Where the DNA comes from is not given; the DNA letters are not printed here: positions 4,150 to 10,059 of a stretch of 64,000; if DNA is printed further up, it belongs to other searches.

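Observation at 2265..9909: Cyclic beta-1,2-glucan synthase-like enzyme encoded as two translationally coupled ORFs in a Gram-positive genome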

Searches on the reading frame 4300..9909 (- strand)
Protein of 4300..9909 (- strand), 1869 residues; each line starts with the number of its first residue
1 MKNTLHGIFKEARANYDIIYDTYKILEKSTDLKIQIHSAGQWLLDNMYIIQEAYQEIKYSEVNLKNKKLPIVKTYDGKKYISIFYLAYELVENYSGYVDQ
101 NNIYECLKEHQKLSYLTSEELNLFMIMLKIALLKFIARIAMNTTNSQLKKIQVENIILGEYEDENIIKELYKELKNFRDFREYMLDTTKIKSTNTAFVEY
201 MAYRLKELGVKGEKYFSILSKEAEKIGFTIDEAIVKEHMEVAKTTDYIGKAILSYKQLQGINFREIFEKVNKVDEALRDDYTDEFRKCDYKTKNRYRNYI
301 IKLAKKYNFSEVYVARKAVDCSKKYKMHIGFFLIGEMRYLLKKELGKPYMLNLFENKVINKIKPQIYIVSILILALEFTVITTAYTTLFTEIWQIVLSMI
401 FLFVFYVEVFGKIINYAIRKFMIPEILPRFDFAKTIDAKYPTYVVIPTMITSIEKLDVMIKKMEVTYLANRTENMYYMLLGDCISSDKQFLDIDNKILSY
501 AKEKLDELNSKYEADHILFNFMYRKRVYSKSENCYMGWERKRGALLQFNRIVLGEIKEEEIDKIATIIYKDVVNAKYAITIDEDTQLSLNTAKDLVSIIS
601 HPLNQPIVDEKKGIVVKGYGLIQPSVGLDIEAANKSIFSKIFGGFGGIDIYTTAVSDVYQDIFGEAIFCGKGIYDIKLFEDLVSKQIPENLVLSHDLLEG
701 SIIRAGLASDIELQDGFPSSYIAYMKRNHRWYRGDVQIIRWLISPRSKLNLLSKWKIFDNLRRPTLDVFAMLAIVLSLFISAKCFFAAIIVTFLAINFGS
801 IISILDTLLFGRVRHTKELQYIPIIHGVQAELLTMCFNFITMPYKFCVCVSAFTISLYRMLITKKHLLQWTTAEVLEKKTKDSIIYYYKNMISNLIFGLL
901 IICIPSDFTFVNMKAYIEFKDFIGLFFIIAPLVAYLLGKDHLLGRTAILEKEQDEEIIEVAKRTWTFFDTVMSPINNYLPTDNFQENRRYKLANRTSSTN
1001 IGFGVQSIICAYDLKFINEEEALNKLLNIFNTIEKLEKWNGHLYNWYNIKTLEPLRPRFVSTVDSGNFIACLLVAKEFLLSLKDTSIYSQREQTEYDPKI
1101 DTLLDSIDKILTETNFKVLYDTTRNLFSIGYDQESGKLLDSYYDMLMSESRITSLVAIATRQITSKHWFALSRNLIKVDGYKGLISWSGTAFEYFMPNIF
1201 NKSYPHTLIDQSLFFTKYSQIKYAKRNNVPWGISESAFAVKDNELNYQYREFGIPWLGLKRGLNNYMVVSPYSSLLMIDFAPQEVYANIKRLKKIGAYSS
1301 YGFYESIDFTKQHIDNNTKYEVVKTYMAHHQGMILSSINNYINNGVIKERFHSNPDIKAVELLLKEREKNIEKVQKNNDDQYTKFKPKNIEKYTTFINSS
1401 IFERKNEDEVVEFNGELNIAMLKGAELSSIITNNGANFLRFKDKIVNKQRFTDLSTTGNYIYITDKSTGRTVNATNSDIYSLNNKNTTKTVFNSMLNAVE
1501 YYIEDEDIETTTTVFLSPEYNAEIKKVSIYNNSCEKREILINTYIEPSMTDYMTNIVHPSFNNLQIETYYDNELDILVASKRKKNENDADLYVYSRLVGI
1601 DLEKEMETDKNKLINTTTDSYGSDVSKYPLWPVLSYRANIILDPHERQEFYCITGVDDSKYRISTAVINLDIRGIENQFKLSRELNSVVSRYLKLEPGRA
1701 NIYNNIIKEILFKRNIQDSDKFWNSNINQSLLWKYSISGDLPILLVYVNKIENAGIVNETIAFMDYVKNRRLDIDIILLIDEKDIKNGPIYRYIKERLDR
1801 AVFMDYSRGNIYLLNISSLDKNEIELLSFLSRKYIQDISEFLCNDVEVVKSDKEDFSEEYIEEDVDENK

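Call 6: search_protein_families(library=pfam, proteins=[window:4300-9909:-], max_evalue=0.01)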
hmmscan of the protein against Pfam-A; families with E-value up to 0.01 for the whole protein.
window:4300-9909:- (1869 aa): 2 families
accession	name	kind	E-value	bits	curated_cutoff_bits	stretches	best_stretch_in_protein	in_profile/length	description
PF06165.18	GH94_b-supersand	-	3.9e-26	92.5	23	1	1420-1655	6-251/251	Glycosyl hydrolase 94, supersandwich domain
PF10091.15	Glycoamylase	-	3.8e-21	76.1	27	1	1142-1355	2-221/221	Putative glucoamylase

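Call 7: search_protein_families(library=ncbifam, proteins=[window:4300-9909:-], max_evalue=0.01)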
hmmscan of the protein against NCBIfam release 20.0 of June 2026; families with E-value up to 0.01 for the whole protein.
window:4300-9909:- (1869 aa): 2 families
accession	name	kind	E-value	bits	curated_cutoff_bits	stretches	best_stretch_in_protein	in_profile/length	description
NF003962.0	PRK05454.2-5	equivalog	0.00016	20.4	328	1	685-742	331-394/641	glucans biosynthesis glucosyltransferase MdoH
NF003958.0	PRK05454.2-1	equivalog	0.0033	15.6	419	1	692-754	310-376/704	glucans biosynthesis glucosyltransferase MdoH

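Call 11: search_solved_structures(query=window:4300-9909:-, max_evalue=0.001, show_alignments=2)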
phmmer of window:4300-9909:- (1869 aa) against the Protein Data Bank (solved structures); distinct sequences matched with E-value up to 0.001: 6.
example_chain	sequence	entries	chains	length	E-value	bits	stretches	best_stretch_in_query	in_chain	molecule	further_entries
8rf9_A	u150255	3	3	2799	1e-233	782.4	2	9-1074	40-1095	Cyclic beta 1-2 glucan synthetase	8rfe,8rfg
8rf0_A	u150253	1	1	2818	1.1e-233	782.3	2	9-1074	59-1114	Cyclic beta-(1,2)-glucan synthase NdvB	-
8wy1_A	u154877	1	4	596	7e-123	414.9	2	1076-1368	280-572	Glycosyltransferase 36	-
8xuj_A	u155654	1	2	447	9.4e-13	49.8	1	986-1309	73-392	Membrane protein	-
3eu8_A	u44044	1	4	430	3.2e-07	31.5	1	958-1059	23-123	putative glucoamylase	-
4qt9_A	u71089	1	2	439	2.6e-06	28.5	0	946-1050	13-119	putative glucoamylase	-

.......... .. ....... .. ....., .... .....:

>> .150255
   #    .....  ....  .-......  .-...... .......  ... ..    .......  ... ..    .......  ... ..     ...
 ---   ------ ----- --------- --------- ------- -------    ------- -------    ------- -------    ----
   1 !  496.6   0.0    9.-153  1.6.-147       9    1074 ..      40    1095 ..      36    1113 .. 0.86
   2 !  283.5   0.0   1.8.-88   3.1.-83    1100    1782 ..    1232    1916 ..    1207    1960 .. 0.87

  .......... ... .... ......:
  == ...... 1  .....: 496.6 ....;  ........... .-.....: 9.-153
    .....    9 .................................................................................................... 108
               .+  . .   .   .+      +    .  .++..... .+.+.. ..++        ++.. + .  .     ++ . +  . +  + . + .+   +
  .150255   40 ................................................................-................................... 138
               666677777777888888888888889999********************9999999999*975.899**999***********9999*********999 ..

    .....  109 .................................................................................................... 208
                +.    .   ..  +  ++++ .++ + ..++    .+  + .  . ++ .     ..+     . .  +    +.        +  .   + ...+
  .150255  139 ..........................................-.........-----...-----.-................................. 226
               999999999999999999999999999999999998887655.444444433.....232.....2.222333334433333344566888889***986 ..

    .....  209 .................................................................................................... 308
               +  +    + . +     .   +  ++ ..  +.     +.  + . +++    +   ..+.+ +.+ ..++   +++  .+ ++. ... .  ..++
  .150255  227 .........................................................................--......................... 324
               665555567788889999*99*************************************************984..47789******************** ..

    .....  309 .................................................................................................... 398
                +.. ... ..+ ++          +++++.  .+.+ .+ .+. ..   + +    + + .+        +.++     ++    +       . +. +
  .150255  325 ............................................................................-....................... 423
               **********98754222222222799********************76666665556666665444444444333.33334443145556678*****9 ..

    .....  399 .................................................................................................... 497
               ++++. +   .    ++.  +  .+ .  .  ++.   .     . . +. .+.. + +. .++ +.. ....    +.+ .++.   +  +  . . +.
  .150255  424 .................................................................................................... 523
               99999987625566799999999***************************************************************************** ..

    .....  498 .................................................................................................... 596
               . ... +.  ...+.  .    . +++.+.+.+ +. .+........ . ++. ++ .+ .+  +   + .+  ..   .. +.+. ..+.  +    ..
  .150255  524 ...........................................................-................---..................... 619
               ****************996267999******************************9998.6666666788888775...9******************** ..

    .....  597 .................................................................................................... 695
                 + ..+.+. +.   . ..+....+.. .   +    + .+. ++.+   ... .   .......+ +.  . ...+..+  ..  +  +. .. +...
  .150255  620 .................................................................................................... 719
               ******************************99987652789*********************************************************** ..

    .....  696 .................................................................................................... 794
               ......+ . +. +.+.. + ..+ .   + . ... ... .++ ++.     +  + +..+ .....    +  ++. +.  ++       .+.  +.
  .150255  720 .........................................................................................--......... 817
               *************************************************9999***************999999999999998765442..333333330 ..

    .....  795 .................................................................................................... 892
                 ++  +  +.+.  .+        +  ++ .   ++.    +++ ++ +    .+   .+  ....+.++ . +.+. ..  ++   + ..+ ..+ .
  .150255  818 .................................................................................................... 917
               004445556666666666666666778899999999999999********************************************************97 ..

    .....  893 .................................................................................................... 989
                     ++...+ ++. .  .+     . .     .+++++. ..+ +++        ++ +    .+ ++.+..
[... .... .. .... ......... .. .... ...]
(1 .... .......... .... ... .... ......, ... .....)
